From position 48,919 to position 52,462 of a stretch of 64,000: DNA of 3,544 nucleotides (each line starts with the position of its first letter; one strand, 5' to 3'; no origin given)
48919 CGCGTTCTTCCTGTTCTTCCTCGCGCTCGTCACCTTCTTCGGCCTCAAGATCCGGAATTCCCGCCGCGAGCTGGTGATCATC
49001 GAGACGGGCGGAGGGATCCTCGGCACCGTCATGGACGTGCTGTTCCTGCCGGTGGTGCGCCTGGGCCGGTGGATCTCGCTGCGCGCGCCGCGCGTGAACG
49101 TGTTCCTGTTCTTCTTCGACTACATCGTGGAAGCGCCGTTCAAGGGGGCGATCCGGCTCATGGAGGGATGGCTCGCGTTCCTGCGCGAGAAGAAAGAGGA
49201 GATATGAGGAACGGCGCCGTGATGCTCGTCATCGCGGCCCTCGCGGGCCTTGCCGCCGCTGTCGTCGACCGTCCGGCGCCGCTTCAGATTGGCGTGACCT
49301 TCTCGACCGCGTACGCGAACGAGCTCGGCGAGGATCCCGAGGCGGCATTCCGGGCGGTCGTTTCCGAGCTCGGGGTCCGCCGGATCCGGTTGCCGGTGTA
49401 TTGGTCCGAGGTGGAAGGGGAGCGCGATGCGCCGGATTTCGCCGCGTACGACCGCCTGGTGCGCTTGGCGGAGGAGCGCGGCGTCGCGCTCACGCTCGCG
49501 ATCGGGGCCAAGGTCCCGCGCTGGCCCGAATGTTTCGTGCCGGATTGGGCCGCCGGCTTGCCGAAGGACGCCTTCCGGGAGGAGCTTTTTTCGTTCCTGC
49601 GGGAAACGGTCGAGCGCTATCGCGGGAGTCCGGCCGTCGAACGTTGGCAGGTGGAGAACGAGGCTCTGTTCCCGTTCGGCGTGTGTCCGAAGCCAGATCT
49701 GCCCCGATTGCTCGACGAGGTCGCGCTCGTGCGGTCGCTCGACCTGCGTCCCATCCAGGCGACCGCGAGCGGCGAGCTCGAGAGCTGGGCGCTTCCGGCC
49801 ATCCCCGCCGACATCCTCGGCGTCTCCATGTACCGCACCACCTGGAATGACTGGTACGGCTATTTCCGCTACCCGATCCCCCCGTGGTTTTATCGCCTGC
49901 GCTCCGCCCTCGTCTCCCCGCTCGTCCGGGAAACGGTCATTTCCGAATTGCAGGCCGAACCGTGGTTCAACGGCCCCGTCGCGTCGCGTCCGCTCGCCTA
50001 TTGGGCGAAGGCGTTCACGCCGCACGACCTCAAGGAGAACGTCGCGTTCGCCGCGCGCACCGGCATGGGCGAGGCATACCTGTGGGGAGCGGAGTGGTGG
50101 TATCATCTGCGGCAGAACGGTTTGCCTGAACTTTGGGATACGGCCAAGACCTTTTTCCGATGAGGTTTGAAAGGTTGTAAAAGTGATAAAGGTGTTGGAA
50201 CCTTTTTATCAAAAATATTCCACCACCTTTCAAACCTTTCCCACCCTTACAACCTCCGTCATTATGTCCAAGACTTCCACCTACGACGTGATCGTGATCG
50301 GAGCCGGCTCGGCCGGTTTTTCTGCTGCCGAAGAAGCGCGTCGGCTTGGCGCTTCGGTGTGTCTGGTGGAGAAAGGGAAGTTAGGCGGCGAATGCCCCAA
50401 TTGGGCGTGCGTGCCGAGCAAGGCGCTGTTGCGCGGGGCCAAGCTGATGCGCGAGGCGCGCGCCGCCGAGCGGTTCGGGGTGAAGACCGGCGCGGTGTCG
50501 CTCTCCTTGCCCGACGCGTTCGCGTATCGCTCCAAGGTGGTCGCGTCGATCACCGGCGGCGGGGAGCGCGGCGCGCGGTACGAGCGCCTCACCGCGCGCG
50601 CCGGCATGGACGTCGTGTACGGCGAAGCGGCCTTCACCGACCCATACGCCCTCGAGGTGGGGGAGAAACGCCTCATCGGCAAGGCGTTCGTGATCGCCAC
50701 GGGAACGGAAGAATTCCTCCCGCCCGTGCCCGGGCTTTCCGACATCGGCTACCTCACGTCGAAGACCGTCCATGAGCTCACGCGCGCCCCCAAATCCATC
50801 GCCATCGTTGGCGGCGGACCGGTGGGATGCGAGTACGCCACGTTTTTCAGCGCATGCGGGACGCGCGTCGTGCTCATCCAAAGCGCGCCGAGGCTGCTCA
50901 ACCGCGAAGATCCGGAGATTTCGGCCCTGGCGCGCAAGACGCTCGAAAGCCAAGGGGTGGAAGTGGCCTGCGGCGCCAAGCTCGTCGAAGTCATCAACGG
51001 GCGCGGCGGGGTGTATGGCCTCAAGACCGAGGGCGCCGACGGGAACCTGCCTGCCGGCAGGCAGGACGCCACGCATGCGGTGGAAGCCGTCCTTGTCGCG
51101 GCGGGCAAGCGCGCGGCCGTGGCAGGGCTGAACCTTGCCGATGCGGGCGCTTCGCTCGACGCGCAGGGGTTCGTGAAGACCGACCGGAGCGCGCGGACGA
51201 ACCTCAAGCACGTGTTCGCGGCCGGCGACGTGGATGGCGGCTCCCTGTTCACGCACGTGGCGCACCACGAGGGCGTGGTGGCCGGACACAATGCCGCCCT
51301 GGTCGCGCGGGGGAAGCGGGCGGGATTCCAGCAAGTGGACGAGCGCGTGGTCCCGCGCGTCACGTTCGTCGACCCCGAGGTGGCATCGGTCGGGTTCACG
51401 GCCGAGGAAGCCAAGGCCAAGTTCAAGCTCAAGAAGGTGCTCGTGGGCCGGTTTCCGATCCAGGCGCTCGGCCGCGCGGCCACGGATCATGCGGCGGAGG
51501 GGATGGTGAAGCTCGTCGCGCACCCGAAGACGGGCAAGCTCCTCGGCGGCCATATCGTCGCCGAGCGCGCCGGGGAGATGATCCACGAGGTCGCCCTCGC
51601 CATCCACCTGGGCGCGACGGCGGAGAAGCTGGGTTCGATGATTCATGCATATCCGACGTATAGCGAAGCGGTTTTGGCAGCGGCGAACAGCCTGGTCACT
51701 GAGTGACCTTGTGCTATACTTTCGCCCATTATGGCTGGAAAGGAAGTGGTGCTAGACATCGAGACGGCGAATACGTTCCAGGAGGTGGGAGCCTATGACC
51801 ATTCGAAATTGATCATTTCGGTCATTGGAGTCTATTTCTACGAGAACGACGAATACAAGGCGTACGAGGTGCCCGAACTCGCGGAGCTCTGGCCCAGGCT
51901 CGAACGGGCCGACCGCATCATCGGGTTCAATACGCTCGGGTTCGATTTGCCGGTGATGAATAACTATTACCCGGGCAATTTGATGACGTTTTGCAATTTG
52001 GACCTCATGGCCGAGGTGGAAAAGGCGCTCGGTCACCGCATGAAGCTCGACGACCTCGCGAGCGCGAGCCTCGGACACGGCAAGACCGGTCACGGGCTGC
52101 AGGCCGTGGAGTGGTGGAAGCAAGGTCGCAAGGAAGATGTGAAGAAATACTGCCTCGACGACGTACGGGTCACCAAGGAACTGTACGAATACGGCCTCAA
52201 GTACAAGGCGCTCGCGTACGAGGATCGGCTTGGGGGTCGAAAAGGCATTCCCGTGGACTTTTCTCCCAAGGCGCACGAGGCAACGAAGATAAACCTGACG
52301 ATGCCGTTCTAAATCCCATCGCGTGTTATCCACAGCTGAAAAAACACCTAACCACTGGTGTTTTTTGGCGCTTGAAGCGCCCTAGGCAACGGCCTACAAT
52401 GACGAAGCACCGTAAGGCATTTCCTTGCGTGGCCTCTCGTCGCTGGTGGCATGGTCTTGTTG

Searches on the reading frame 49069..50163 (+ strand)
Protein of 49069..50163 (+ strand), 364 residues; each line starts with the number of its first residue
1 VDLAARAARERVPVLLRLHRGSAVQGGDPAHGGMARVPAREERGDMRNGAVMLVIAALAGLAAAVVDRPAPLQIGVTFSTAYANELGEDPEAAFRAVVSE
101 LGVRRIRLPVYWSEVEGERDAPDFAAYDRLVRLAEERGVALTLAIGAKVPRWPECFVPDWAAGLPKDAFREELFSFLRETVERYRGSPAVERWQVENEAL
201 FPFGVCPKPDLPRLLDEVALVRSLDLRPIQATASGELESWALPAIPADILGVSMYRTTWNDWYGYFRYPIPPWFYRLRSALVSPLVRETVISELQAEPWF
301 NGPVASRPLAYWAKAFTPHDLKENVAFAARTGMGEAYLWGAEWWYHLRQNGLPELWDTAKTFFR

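Call 58: search_protein_families(library=pfam, proteins=[window:49069-50163:+], max_evalue=0.001)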
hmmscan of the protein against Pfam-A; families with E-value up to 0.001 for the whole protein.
window:49069-50163:+ (364 aa): 1 family
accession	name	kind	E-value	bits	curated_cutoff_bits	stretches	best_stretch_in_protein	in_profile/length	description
PF02449.21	Glyco_hydro_42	-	0.00012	22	21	0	101-199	22-138/376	Beta-galactosidase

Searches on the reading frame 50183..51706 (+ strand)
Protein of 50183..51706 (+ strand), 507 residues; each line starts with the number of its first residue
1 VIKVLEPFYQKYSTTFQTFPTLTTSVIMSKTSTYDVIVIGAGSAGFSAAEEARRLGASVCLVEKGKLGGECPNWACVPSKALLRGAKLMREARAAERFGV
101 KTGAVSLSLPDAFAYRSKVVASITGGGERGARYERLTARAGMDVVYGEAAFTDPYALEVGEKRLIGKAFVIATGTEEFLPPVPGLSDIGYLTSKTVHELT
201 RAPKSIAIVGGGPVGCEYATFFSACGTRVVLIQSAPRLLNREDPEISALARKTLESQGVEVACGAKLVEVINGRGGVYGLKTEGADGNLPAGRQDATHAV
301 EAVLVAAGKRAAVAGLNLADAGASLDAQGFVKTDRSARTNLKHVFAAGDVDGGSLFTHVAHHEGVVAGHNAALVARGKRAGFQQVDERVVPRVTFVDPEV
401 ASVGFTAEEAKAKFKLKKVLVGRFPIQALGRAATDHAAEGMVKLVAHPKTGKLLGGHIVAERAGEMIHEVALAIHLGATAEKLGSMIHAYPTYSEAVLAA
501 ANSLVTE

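Call 58: search_protein_families(library=pfam, proteins=[window:50183-51706:+], max_evalue=0.001)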
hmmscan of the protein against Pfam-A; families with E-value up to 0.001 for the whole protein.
window:50183-51706:+ (507 aa): 17 families
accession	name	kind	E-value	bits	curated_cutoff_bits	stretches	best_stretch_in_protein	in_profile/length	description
PF07992.20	Pyr_redox_2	-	2.4e-57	195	26.1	1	34-364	1-291/291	Pyridine nucleotide-disulphide oxidoreductase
PF02852.28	Pyr_redox_dim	-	5.6e-34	117.1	25.3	1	390-500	1-109/110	Pyridine nucleotide-disulphide oxidoreductase, dimerisation domain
PF00070.33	Pyr_redox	-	4.5e-21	75.6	22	1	206-283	2-80/82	Pyridine nucleotide-disulphide oxidoreductase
PF01134.28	GIDA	-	5.6e-14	52.4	22.1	1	35-96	1-60/391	Glucose inhibited division protein A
PF13450.12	NAD_binding_8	-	7.9e-09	36.1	21.9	1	38-75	1-39/68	NAD(P)-binding Rossmann-like domain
PF13738.12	Pyr_redox_3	-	1.5e-08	34.7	30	1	37-74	1-39/305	Pyridine nucleotide-disulphide oxidoreductase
PF12831.13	FAD_oxidored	-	1.7e-08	34.6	27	1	35-70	1-37/416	FAD dependent oxidoreductase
PF01494.25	FAD_binding_3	-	5.3e-08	32.9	22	1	34-64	2-32/349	FAD binding domain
PF03486.20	HI0933_like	-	8.9e-08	32.3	50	1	35-67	2-34/244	HI0933-like protein Rossmann domain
PF01266.30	DAO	-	1.2e-07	32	27.9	1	35-69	1-36/353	FAD dependent oxidoreductase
PF00890.30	FAD_binding_2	-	2.9e-07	30.5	20.4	1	35-69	1-36/414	FAD binding domain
PF05834.18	Lycopene_cycl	-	8.4e-07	28.8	23.4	0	35-66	1-34/380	Lycopene cyclase protein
PF01262.27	AlaDh_PNT_C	-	1.1e-05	25.4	23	1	33-63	28-58/214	Alanine dehydrogenase/PNT, C-terminal domain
PF13241.12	NAD_binding_7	-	0.00024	22.1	22.1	0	204-256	8-57/104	Putative NAD(P)-binding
PF01946.23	Thi4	-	0.0004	20.1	26.2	0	29-64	13-49/235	Thi4 family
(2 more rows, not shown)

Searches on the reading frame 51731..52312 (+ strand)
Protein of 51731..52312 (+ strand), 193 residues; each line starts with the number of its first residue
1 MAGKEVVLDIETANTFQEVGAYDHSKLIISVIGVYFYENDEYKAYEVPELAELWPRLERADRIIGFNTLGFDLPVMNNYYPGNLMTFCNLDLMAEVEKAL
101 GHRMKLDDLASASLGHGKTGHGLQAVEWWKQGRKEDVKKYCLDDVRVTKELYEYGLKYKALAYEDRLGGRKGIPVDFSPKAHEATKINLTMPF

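Call 58: search_protein_families(library=pfam, proteins=[window:51731-52312:+], max_evalue=0.001)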
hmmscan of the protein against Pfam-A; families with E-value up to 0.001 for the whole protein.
window:51731-52312:+ (193 aa): 3 families
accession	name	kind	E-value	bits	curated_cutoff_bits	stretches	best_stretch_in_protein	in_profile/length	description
PF13482.12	RNase_H_2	-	7.9e-09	36.1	22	1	8-154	3-163/165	RNase_H superfamily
PF10108.15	DNA_pol_B_exo2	-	7.5e-08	32.7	24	1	89-149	105-167/213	Predicted 3'-5' exonuclease related to the exonuclease domain of PolB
PF01612.26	DNA_pol_A_exo1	-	0.00023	21.4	23.6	1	50-153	65-166/173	3'-5' exonuclease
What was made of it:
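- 51731..52312 (+): RNase_H_2-family (3'-5' exonuclease-like) gene; synteny anchor shared by class I and class II loci. Pfam (call 58).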
